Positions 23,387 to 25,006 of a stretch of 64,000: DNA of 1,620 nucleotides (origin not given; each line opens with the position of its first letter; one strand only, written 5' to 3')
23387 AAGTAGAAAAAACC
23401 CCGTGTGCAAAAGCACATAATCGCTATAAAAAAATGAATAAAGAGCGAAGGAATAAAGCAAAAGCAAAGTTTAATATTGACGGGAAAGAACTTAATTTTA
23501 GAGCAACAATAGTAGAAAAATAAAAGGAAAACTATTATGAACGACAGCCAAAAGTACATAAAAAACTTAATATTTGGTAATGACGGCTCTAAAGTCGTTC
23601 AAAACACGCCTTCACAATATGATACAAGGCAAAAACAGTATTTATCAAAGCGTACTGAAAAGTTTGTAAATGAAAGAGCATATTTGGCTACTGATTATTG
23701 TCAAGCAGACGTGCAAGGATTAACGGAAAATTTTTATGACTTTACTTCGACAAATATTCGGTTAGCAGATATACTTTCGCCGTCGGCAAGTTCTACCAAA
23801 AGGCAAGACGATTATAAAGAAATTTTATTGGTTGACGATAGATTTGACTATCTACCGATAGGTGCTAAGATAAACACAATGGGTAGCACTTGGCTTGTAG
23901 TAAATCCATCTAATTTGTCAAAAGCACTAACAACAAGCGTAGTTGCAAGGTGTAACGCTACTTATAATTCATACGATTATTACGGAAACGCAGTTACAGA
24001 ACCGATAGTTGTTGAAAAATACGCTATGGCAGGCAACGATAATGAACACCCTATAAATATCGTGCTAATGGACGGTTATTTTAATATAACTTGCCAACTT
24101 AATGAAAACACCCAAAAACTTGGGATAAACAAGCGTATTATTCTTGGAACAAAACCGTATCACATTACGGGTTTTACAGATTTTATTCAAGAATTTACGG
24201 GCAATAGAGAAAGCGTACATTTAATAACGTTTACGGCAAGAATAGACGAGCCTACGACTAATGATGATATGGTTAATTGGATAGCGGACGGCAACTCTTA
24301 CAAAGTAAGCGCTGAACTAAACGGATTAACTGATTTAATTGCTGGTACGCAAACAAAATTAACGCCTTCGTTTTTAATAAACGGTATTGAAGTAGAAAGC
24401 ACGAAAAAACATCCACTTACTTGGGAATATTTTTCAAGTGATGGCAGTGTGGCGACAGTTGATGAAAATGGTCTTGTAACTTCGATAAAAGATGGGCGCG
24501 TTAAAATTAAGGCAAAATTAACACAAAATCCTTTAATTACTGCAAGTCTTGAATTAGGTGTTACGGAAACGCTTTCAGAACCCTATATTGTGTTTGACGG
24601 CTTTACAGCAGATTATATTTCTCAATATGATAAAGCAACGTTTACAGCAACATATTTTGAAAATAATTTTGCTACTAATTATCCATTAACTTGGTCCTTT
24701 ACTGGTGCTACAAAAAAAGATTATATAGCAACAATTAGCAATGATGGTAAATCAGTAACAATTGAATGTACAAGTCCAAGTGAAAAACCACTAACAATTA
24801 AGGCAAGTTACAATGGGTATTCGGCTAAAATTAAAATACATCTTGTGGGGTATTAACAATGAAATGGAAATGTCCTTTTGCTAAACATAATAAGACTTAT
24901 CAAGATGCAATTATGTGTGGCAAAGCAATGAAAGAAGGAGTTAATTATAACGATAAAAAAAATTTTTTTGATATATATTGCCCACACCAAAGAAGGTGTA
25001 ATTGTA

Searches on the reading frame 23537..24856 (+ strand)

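Call 9: search_protein_families(library=phrogs, proteins=[window:23537-24856:+], max_evalue=0.00001)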
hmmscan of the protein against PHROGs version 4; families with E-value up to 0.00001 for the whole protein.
window:23537-24856:+ (439 aa): 3 families
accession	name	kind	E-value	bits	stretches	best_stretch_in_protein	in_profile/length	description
phrog_16444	-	unknown function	3.9e-15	56.2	1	91-415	56-367/397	-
phrog_5251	-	unknown function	1.5e-09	38.7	1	86-256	60-232/244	-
phrog_10059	-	unknown function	2e-08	34.4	1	294-351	215-270/345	-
